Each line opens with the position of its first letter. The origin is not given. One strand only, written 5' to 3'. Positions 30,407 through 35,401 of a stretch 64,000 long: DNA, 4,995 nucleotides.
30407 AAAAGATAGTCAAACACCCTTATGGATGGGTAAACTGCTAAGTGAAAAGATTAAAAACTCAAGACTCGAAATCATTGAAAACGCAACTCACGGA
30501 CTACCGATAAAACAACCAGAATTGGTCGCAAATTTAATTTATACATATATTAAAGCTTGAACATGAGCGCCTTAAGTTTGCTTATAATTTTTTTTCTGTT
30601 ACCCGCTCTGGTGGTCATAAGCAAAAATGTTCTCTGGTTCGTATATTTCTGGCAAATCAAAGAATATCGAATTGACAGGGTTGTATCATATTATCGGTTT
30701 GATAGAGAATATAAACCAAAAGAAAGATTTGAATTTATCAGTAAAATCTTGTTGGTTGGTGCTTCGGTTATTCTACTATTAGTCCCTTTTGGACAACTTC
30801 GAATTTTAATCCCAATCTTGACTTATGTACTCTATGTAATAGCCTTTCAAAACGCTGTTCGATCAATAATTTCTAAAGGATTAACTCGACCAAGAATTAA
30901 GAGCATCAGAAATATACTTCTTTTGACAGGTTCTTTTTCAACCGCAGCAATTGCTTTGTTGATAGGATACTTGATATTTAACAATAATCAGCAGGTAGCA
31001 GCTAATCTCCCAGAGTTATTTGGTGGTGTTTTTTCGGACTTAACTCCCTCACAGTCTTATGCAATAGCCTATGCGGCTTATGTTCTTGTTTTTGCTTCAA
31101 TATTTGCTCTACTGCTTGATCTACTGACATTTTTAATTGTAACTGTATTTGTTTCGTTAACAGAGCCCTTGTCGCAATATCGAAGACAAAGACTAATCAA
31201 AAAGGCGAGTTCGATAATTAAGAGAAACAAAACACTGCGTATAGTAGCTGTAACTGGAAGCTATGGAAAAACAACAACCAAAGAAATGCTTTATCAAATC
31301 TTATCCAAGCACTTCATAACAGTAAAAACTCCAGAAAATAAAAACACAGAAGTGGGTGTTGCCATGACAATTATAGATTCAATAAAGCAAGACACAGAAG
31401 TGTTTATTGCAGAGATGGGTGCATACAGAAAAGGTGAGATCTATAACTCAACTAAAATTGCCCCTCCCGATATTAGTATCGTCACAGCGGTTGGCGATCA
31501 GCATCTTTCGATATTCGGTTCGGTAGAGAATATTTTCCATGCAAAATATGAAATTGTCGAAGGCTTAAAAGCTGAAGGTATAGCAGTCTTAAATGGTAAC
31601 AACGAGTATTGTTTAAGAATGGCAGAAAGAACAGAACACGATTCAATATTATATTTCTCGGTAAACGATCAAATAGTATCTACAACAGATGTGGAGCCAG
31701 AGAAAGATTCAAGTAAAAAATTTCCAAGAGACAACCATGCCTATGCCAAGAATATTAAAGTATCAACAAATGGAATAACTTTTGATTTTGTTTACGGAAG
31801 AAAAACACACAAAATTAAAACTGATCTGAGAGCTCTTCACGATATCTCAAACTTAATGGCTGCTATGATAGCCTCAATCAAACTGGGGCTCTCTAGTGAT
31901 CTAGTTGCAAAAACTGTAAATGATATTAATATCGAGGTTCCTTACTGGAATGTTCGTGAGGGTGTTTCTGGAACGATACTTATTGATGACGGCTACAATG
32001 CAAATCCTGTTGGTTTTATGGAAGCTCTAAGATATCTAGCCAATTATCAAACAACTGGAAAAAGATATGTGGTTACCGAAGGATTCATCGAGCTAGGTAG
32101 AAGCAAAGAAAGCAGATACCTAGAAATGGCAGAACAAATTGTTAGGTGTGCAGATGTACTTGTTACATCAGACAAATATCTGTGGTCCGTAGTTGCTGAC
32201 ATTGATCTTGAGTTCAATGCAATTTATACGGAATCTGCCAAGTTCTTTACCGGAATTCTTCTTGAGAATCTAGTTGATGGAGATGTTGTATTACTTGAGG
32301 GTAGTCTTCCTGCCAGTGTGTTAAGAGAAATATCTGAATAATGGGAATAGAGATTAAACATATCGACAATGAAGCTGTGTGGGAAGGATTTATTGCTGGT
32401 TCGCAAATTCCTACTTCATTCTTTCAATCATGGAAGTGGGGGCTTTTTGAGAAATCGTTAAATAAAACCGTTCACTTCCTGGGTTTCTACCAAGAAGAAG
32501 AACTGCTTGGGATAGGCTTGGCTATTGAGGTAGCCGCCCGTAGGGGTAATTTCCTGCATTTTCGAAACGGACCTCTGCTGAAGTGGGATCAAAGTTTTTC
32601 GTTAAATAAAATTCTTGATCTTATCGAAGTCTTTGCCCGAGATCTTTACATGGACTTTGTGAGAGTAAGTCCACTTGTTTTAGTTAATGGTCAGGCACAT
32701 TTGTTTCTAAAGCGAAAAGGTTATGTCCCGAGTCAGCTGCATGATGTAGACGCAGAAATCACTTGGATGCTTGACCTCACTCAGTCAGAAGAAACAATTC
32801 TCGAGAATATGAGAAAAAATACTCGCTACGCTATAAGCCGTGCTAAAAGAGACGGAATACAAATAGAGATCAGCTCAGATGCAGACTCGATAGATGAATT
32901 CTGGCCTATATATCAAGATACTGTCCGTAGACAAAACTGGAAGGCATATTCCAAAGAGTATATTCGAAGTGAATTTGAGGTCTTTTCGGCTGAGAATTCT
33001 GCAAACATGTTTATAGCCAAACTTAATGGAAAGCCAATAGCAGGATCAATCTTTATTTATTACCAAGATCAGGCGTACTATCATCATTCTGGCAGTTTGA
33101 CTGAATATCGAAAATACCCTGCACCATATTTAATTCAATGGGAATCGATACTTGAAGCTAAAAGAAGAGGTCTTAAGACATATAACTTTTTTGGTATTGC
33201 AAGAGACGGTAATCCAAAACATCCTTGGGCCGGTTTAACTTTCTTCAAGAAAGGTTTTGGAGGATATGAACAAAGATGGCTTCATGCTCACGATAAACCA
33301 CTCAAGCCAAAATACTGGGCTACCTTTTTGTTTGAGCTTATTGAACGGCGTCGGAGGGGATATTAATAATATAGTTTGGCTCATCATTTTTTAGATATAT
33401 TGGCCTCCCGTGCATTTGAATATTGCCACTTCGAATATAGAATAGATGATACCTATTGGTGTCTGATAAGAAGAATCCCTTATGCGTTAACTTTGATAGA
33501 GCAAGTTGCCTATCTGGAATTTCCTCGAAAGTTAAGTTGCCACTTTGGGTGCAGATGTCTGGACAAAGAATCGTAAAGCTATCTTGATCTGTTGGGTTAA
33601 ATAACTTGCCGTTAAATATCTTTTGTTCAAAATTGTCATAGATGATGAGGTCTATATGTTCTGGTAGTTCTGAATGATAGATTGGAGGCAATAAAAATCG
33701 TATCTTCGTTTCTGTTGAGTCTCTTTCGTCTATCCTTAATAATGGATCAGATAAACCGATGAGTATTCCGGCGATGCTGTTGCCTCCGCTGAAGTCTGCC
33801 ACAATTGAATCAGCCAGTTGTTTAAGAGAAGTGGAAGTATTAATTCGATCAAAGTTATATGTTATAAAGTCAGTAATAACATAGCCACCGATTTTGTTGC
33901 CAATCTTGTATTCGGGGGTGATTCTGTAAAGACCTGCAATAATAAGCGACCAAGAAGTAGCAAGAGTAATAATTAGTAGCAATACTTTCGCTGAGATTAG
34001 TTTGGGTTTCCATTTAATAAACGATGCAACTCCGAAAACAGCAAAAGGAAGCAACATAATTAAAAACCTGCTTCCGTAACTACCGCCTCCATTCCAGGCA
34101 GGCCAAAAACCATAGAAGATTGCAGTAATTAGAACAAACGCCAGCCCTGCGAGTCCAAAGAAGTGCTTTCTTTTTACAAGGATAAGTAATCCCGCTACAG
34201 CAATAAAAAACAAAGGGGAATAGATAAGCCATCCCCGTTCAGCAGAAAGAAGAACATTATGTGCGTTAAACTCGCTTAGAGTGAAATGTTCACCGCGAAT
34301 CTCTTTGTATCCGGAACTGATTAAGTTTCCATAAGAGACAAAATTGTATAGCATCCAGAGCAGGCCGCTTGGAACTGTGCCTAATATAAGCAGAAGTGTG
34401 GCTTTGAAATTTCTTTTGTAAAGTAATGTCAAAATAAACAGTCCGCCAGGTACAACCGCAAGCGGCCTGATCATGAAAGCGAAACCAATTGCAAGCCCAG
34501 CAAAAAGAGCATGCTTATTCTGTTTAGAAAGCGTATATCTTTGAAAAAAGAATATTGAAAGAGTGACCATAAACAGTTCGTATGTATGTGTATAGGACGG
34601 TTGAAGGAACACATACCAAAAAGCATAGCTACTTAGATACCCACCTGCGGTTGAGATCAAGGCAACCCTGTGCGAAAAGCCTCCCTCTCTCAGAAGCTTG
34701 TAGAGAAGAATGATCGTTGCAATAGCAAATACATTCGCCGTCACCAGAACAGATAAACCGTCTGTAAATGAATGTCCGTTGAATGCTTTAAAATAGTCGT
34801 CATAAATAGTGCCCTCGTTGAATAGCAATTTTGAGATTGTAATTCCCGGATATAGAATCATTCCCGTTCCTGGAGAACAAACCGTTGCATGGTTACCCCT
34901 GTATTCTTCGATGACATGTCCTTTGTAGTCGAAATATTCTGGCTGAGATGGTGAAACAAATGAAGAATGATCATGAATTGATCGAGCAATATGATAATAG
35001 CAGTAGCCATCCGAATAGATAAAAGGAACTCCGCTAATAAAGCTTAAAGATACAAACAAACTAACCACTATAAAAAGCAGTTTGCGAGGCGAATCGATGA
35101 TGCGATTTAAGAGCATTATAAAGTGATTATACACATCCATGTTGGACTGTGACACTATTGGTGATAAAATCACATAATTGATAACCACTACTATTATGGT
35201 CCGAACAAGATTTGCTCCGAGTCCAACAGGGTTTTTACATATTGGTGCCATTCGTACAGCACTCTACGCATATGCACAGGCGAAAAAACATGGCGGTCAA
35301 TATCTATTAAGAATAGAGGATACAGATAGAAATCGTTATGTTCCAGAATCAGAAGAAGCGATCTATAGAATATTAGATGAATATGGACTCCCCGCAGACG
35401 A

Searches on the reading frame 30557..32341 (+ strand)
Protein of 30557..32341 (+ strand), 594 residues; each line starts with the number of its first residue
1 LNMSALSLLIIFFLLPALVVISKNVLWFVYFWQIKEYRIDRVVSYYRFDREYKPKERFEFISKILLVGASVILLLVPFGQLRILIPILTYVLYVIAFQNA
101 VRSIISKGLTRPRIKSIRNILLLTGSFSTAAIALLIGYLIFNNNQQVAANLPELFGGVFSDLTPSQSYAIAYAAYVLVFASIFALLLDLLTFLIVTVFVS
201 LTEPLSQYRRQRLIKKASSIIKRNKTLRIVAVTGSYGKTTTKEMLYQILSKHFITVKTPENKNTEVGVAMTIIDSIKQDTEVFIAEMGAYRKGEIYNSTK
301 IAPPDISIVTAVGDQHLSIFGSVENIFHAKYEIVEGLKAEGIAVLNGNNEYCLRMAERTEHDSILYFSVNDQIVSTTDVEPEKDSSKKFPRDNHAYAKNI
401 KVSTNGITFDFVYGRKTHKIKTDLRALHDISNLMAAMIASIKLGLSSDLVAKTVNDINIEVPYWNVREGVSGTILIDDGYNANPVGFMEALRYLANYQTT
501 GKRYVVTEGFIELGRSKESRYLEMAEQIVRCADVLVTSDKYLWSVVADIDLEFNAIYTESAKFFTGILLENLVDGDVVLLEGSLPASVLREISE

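Call 26: search_protein_families(library=pfam, proteins=[window:30557-32341:+], max_evalue=0.01)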
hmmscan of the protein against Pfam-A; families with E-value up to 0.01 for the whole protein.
window:30557-32341:+ (594 aa): 2 families
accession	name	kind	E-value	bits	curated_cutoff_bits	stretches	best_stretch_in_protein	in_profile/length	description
PF08245.18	Mur_ligase_M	-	7.1e-37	127.7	24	1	232-439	1-199/200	Mur ligase middle domain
PF02875.26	Mur_ligase_C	-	3.4e-07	31.6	28.4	1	468-583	7-126/127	Mur ligase, glutamate ligase domain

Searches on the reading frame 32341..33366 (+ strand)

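Call 26: search_protein_families(library=pfam, proteins=[window:32341-33366:+], max_evalue=0.01)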
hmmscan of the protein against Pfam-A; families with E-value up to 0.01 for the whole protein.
window:32341-33366:+ (341 aa): 3 families
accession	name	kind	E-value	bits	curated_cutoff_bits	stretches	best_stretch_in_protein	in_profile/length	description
PF02388.22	FemAB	-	8.4e-41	140.6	24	2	232-328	307-401/406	FemAB family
PF13480.13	Acetyltransf_6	-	3e-17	63.5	22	1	156-285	2-136/143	Acetyltransferase (GNAT) domain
PF04339.18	FemAB_like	-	2.8e-05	23.9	27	1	137-256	159-285/369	Peptidogalycan biosysnthesis/recognition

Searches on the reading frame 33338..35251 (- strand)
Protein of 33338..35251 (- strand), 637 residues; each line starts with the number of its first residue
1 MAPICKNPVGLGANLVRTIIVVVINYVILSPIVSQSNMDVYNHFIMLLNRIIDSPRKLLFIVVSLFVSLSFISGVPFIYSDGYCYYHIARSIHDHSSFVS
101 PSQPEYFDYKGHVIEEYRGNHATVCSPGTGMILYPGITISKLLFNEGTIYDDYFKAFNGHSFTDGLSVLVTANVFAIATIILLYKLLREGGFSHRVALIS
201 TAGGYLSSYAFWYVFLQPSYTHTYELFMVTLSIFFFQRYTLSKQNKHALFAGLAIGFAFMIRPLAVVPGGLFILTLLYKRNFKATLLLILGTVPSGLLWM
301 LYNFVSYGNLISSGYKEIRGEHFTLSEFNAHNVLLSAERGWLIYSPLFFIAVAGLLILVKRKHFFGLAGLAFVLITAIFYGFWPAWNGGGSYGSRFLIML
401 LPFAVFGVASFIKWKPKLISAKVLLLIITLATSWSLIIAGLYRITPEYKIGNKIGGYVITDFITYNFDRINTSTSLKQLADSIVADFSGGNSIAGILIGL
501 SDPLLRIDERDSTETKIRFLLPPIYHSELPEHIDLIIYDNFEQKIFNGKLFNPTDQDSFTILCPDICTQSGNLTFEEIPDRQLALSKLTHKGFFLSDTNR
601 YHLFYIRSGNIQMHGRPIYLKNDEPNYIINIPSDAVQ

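Call 26: search_protein_families(library=pfam, proteins=[window:33338-35251:-], max_evalue=0.01)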
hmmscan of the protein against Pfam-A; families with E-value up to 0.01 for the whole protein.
window:33338-35251:- (637 aa): 1 family
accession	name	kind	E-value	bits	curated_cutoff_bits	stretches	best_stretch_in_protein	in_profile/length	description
PF13231.12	PMT_2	-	7.6e-05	23.4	26.1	1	165-285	21-141/160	Dolichyl-phosphate-mannose-protein mannosyltransferase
